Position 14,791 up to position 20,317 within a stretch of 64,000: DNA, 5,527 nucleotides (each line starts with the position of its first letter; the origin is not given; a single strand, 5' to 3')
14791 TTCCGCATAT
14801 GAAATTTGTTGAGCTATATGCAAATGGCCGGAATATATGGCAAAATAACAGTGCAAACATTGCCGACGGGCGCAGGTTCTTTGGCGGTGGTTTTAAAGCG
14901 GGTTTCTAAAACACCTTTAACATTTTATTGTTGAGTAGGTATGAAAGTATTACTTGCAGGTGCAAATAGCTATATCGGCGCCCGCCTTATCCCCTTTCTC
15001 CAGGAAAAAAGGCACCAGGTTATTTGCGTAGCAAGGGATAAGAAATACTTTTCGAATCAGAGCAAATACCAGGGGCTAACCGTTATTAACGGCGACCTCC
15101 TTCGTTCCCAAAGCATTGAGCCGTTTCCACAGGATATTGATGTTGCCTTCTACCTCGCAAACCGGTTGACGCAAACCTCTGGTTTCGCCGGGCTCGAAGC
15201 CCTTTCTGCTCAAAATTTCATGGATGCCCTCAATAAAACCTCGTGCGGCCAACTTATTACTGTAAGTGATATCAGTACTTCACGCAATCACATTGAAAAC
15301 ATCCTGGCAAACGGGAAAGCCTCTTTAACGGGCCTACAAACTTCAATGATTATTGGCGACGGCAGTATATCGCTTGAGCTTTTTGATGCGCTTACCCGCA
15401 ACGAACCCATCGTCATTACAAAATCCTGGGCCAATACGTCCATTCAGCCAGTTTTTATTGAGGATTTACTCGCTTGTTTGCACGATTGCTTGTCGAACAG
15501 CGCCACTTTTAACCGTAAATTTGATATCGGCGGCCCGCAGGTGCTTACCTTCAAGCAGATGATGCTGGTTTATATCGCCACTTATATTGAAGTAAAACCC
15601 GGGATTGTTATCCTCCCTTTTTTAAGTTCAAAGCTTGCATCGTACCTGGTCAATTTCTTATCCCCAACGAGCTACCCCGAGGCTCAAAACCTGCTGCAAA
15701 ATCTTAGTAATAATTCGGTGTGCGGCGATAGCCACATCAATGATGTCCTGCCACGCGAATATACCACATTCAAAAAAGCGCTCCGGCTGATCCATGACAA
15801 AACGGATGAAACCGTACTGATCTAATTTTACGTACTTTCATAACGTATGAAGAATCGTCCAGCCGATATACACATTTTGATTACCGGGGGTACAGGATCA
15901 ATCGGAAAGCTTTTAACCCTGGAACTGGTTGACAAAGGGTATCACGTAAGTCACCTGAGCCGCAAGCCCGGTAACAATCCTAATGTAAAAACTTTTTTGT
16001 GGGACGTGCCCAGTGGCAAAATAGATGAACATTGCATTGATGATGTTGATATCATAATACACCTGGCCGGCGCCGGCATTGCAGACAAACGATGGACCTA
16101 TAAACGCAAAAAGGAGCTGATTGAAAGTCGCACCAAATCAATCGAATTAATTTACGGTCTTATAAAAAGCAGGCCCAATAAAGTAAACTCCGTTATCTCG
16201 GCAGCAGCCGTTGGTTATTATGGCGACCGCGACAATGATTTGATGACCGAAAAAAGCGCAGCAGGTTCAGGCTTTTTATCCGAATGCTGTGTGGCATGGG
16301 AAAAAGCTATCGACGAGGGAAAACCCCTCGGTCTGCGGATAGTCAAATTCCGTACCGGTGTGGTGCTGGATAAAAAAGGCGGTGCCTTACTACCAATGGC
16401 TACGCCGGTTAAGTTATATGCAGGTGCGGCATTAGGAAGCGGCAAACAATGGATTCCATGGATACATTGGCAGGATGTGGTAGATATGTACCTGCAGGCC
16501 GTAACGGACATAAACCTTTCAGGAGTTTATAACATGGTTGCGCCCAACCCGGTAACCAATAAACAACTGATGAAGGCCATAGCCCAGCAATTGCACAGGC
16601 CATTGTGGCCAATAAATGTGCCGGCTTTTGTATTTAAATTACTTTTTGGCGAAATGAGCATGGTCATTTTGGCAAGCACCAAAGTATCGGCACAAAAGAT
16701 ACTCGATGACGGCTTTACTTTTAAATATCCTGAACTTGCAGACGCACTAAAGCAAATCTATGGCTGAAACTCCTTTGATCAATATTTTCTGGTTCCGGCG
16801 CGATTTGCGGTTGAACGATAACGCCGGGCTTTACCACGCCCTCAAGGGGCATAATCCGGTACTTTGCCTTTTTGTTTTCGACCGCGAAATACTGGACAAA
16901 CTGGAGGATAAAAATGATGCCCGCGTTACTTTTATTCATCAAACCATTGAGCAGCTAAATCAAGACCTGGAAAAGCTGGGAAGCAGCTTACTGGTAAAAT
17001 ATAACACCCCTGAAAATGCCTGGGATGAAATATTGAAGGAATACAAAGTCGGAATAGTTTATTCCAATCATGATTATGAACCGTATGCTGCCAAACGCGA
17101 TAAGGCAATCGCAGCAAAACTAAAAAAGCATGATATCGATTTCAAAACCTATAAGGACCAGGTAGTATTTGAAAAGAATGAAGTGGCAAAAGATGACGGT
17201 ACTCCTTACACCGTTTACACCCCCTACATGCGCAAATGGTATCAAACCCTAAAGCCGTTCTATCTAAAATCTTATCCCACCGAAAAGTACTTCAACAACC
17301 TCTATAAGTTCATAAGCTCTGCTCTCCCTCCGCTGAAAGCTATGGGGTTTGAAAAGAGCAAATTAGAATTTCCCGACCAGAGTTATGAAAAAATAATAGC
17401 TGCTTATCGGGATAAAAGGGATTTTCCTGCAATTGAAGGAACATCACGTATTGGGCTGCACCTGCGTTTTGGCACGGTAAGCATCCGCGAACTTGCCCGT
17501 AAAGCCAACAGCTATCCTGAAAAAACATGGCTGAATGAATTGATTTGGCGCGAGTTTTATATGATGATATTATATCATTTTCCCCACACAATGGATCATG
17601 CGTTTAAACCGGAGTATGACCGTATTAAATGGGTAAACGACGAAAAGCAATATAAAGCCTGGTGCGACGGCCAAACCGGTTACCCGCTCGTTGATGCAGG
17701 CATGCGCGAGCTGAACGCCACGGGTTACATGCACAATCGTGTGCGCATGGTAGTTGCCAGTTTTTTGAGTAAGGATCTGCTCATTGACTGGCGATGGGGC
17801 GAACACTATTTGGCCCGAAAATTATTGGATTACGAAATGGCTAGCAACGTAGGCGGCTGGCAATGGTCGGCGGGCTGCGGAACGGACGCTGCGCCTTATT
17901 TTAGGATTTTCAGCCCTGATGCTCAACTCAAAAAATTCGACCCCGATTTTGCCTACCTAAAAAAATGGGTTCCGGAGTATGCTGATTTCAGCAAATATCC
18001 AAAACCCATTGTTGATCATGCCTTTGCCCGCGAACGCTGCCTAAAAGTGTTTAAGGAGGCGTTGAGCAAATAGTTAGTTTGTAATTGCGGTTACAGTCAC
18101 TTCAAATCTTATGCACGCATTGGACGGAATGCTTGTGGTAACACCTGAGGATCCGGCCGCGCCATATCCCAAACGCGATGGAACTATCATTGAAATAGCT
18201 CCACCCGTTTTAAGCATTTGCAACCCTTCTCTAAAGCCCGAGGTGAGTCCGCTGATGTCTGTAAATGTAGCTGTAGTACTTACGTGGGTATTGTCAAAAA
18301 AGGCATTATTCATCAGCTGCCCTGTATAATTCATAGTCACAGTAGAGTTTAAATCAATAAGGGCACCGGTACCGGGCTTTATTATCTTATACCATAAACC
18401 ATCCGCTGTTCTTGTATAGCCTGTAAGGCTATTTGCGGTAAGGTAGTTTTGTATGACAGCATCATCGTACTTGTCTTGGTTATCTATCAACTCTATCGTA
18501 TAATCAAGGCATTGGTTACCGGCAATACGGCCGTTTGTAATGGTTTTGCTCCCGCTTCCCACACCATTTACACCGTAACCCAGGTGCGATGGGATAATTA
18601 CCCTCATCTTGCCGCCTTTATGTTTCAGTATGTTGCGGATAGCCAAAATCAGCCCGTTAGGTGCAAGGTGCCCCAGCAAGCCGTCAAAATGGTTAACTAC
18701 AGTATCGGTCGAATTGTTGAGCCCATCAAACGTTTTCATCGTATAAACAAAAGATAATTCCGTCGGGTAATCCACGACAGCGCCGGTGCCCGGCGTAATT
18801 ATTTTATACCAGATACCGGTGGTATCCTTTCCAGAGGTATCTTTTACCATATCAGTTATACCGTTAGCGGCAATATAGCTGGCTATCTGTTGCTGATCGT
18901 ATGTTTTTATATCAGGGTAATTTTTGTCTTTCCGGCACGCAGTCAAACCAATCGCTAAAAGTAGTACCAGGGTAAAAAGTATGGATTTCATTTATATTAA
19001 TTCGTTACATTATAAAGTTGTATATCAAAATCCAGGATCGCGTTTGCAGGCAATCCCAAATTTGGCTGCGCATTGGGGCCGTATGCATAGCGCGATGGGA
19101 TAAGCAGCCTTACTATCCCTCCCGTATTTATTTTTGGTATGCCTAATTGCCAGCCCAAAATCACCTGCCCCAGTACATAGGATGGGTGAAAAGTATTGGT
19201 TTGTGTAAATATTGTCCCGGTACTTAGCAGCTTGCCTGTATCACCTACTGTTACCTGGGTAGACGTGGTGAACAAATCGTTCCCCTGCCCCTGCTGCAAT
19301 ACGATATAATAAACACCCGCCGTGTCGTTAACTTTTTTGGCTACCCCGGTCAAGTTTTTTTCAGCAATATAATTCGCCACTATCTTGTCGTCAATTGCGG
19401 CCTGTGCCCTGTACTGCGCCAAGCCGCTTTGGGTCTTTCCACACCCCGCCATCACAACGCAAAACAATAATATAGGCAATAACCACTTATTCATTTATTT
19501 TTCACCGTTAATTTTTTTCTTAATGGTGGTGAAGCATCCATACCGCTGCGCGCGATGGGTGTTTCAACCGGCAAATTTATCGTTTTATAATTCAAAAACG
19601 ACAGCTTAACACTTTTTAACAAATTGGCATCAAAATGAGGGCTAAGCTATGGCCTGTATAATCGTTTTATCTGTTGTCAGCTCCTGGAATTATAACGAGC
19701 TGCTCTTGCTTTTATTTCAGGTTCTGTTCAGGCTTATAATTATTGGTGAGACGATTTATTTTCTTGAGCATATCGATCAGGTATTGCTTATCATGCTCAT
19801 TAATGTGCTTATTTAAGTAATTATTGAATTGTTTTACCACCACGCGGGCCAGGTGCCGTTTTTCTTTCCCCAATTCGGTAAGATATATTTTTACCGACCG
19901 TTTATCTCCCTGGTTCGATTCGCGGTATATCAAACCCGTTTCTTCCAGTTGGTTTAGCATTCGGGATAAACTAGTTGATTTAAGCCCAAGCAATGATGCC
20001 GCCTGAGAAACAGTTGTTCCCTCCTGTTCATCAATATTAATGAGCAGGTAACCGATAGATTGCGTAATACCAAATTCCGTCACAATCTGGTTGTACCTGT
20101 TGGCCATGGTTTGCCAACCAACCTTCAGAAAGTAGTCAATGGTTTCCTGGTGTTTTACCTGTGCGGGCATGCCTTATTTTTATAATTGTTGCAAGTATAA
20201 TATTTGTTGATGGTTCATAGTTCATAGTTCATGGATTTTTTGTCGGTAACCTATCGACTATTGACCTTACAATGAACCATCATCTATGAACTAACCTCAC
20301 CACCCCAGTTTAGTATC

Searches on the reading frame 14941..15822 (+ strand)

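Call 67: search_protein_families(library=pfam, proteins=[window:14941-15822:+], max_evalue=0.00001)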
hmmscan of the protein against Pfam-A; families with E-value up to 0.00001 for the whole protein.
window:14941-15822:+ (294 aa): 2 families
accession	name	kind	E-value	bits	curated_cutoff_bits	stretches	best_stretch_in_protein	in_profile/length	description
PF13460.12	NAD_binding_10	-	4.8e-10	40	27.2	1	7-116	1-104/184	NAD(P)H-binding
PF01370.27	Epimerase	-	4.1e-07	30.1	20.9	1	3-75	1-74/240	NAD dependent epimerase/dehydratase family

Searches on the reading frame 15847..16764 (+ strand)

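Call 68: search_protein_families(library=pfam, proteins=[window:15847-16764:+], max_evalue=0.00001)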
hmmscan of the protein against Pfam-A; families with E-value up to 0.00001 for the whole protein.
window:15847-16764:+ (306 aa): 2 families
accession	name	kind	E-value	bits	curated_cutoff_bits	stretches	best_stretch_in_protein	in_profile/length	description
PF08338.16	DUF1731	-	8e-18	64.3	27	1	258-304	1-47/47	Domain of unknown function (DUF1731)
PF01370.27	Epimerase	-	8.9e-15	55.2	20.9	1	10-131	1-125/240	NAD dependent epimerase/dehydratase family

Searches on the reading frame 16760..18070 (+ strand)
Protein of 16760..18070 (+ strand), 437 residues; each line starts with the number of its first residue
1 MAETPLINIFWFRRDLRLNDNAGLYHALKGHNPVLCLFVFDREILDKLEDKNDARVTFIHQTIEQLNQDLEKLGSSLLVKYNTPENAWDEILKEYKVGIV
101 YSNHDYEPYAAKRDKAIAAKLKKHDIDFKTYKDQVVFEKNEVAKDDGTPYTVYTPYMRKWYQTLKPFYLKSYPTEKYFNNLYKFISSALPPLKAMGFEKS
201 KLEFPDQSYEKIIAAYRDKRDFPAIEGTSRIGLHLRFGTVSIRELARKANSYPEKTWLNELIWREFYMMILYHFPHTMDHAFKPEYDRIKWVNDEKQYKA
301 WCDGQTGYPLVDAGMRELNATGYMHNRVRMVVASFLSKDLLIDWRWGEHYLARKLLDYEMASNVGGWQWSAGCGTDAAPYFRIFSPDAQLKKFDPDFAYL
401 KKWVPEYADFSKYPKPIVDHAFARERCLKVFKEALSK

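Call 68: search_protein_families(library=pfam, proteins=[window:16760-18070:+], max_evalue=0.00001)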
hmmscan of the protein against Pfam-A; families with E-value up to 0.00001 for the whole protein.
window:16760-18070:+ (437 aa): 2 families
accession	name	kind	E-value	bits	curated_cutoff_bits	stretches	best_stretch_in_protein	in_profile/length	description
PF03441.19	FAD_binding_7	-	1.7e-74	250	27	1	257-411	1-157/203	FAD binding domain of DNA photolyase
PF00875.24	DNA_photolyase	-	8.4e-44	149.8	26.6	1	9-165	2-157/164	DNA photolyase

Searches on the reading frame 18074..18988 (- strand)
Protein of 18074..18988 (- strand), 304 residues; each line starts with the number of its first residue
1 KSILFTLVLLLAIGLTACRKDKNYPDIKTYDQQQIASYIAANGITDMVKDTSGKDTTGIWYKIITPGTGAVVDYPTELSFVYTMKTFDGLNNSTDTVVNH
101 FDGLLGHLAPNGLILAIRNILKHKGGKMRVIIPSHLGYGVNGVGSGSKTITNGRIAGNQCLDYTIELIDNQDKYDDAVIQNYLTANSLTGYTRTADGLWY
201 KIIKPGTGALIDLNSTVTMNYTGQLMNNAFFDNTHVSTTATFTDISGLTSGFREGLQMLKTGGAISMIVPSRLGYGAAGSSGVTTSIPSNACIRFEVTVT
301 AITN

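Call 21: search_protein_families(library=pfam, proteins=[window:18074-18988:-], max_evalue=0.001)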
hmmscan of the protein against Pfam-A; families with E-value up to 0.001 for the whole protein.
window:18074-18988:- (304 aa): 2 families
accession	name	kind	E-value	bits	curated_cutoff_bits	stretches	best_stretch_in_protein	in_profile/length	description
PF00254.34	FKBP_C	-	2.9e-18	66.4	21.1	2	214-299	8-93/94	FKBP-type peptidyl-prolyl cis-trans isomerase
PF16109.11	DUF4827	-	5e-07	30.4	29.4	0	17-50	1-34/183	Domain of unknown function (DUF4827)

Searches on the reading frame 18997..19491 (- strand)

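Call 68: search_protein_families(library=pfam, proteins=[window:18997-19491:-], max_evalue=0.00001)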
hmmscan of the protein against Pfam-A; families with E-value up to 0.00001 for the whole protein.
window:18997-19491:- (164 aa): 1 family
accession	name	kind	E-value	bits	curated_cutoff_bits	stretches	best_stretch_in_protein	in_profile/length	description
PF00254.34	FKBP_C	-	1.6e-11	44.8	21.1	1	76-159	7-93/94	FKBP-type peptidyl-prolyl cis-trans isomerase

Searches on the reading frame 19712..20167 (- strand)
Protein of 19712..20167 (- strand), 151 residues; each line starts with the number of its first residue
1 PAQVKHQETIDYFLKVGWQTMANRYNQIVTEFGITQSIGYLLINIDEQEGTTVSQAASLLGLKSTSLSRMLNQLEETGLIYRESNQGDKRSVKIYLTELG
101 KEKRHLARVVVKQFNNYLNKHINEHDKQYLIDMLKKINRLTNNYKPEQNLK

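Call 68: search_protein_families(library=pfam, proteins=[window:19712-20167:-], max_evalue=0.00001)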
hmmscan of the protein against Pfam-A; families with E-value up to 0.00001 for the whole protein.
window:19712-20167:- (151 aa): 3 families
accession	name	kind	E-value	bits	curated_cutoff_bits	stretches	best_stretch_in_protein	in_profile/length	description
PF12802.13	MarR_2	-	4.6e-12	46.4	27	1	33-91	2-61/61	MarR family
PF01047.28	MarR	-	6.1e-12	45.7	24.6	1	41-92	8-59/59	MarR family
PF22381.2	Staph_reg_Sar_Rot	-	5.5e-09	36.5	27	1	25-103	3-81/85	Transcriptional regulator SarA/Rot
